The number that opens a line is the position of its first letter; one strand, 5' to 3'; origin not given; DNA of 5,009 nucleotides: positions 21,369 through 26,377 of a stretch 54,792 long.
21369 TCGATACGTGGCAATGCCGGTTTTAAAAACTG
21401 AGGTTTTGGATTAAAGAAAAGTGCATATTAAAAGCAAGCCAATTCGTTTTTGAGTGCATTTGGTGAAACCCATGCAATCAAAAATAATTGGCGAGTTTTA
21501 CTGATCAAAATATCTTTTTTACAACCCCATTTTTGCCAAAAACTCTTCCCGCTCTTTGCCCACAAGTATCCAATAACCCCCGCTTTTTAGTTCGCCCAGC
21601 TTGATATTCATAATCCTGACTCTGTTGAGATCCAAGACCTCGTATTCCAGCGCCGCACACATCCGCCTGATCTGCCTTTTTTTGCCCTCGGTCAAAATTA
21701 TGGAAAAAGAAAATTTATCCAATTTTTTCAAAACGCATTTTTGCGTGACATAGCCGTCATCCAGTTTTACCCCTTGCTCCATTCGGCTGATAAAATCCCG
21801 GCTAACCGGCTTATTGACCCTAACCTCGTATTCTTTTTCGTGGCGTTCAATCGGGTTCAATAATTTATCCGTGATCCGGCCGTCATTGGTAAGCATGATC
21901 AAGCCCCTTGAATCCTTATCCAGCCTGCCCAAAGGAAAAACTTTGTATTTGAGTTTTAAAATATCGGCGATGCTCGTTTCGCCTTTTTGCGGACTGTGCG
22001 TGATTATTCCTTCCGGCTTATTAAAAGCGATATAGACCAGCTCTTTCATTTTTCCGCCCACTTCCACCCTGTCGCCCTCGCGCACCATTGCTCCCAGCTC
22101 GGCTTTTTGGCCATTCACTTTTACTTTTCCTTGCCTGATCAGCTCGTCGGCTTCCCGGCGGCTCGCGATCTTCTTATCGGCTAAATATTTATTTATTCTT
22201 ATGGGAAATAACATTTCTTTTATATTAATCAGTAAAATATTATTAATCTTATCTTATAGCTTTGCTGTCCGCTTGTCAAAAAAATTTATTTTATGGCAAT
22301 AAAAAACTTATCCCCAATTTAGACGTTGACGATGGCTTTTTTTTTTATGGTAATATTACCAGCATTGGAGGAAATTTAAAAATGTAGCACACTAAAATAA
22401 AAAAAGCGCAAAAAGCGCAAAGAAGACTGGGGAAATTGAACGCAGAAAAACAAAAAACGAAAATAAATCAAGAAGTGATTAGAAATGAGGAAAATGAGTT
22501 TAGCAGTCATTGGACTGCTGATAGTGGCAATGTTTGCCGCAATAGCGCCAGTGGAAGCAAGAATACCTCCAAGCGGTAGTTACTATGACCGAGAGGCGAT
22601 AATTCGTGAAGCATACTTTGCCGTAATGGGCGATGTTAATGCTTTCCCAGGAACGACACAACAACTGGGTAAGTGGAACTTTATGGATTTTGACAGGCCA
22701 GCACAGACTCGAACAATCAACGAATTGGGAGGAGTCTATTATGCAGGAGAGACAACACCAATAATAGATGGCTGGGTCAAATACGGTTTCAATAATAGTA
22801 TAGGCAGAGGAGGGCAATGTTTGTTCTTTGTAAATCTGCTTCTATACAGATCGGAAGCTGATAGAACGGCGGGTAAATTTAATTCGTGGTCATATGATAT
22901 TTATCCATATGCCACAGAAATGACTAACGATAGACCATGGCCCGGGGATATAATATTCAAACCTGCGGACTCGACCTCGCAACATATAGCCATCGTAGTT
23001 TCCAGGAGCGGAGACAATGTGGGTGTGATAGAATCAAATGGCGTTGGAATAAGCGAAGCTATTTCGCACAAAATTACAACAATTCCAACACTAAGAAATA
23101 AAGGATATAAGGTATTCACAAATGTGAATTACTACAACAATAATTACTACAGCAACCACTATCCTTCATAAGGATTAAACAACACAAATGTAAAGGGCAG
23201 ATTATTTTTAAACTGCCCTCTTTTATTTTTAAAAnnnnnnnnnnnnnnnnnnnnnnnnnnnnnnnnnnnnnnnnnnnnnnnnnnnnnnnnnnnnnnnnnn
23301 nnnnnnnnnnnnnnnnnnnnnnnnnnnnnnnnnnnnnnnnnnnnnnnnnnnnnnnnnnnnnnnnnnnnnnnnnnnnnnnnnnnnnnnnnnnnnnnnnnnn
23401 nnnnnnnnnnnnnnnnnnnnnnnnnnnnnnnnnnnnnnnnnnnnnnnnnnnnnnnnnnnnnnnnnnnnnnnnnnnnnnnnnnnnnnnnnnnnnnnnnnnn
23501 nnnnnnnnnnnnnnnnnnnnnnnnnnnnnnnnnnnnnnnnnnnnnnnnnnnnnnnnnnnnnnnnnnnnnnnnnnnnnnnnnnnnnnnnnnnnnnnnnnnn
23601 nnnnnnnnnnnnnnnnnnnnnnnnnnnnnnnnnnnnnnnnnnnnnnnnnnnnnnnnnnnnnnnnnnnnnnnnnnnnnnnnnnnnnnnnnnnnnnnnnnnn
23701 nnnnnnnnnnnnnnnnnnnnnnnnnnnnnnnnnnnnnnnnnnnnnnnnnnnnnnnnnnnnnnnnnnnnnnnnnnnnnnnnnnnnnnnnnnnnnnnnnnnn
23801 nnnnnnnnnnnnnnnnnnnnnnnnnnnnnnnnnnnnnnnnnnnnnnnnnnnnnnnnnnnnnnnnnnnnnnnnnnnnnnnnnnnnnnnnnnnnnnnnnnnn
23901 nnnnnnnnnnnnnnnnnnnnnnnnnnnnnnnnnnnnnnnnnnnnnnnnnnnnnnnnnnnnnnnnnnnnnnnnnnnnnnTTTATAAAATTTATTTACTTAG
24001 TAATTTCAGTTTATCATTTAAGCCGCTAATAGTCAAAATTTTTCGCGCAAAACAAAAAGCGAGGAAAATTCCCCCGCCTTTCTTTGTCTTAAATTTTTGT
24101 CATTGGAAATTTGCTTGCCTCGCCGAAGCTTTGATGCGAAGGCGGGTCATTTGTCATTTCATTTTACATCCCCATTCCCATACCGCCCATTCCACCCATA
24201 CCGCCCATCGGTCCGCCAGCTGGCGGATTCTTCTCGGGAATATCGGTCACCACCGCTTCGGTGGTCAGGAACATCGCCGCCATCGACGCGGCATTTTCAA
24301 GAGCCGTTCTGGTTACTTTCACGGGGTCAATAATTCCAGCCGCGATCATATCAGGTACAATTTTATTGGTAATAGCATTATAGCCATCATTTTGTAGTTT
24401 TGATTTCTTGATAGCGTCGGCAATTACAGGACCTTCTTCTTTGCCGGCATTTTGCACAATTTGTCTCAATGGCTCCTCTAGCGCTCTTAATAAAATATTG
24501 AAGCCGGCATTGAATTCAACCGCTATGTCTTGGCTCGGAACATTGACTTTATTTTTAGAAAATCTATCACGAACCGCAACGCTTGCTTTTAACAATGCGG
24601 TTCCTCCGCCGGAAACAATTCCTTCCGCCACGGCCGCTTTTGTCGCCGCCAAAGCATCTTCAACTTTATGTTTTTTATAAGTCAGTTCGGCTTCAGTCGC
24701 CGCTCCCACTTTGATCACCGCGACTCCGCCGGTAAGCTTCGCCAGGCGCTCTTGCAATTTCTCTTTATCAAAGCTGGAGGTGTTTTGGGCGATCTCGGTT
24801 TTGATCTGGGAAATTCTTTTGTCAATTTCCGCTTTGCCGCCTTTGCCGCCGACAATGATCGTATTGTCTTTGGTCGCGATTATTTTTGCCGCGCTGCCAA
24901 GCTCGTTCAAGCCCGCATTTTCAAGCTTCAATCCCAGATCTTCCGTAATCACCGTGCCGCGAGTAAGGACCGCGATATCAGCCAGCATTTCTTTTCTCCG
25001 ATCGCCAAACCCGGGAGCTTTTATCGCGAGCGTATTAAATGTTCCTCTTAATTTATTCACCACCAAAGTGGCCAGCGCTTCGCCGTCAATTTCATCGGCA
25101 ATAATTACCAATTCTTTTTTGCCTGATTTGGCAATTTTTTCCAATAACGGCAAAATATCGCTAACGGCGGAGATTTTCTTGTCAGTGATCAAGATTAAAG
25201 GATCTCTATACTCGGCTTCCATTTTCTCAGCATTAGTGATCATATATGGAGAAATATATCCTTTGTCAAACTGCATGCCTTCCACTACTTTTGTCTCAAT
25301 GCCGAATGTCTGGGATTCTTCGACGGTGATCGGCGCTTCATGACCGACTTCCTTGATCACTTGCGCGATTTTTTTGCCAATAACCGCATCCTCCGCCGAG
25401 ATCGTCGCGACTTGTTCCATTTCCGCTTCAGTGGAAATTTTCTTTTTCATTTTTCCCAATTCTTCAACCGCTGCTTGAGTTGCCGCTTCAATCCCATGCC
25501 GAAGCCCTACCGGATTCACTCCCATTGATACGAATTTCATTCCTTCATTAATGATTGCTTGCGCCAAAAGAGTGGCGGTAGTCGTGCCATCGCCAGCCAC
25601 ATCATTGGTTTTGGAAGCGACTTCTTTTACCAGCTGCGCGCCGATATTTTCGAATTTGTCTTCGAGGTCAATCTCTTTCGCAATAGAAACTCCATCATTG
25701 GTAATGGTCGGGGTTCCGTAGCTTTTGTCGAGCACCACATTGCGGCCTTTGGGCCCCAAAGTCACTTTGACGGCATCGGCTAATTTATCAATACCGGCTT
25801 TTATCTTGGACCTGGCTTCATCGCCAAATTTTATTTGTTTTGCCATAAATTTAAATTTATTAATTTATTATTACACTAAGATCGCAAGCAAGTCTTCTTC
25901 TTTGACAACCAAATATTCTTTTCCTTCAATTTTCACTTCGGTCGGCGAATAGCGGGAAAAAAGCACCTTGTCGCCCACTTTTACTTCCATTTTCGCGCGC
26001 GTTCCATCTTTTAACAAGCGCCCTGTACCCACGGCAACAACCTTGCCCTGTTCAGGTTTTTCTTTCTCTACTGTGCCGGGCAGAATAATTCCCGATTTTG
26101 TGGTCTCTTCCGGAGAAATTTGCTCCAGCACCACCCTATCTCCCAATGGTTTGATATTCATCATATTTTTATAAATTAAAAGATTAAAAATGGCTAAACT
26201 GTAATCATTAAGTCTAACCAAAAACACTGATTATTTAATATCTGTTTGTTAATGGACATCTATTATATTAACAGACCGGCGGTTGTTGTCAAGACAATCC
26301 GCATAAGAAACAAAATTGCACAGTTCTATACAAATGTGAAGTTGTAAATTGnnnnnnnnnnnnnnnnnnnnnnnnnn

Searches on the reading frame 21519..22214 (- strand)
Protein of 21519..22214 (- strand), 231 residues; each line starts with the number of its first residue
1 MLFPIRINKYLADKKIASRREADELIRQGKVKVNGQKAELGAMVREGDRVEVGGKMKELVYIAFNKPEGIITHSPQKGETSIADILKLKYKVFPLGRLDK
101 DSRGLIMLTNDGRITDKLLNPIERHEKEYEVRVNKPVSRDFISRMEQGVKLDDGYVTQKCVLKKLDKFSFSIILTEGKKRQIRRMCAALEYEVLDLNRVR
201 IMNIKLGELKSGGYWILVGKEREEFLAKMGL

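Call 9: search_protein_families(library=pfam, proteins=[window:21519-22214:-], max_evalue=0.01)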
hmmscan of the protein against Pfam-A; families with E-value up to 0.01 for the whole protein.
window:21519-22214:- (231 aa): 3 families
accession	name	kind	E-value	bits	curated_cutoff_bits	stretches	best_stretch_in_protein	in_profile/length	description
PF00849.27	PseudoU_synth_2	-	1e-18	68.5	26.8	1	61-188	2-152/152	RNA pseudouridylate synthase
PF01479.30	S4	-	9.3e-13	48.1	22.8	1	6-50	2-48/48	S4 domain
PF22421.1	SYY_C-terminal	-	0.0028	18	27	1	7-49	21-65/83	Tyrosine--tRNA ligase SYY-like C-terminal domain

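Call 11: find_encoding_contigs(protein=window:21519-22214:-, flank=10000, max_places=10)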
Protein window:21519-22214:- (231 aa): 1 contig read that carries it; 1 place shown.
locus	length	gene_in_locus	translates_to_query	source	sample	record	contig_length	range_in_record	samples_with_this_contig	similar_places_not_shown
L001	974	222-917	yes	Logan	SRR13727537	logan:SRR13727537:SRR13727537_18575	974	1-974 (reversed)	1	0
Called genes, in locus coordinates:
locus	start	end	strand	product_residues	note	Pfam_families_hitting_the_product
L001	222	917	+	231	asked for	PF01479:S4, PF00849:PseudoU_synth_2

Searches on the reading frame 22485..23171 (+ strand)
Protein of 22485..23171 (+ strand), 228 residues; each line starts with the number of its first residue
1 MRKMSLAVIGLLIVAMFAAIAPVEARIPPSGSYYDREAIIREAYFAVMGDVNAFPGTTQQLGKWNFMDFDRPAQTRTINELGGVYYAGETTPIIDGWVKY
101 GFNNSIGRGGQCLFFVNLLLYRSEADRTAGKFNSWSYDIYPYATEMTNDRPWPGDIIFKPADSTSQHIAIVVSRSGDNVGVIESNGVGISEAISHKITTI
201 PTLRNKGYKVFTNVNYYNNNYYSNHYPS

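Call 9: search_protein_families(library=pfam, proteins=[window:22485-23171:+], max_evalue=0.01)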
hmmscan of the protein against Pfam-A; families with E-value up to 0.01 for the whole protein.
window:22485-23171:+ (228 aa): 1 family
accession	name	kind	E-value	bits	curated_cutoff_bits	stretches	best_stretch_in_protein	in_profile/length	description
PF05257.22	CHAP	-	4e-06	27.7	26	1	109-185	9-81/81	CHAP domain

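Call 28: search_protein_families(library=phrogs, proteins=[window:22485-23171:+], max_evalue=0.01)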
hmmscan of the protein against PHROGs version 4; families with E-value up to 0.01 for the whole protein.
window:22485-23171:+ (228 aa): 0 families

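Call 29: search_protein_families(library=ncbifam, proteins=[window:22485-23171:+], max_evalue=0.01)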
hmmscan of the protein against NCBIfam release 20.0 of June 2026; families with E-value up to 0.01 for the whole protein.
window:22485-23171:+ (228 aa): 0 families

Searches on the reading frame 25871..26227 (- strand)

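Call 25: search_protein_families(library=pfam, proteins=[window:25871-26227:-], max_evalue=0.001)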
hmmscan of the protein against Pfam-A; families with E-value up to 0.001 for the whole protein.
window:25871-26227:- (118 aa): 1 family
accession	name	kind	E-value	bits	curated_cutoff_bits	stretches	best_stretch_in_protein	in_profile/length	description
PF00166.26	Cpn10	-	1e-33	115.7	21.1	1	24-116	1-92/93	Chaperonin 10 Kd subunit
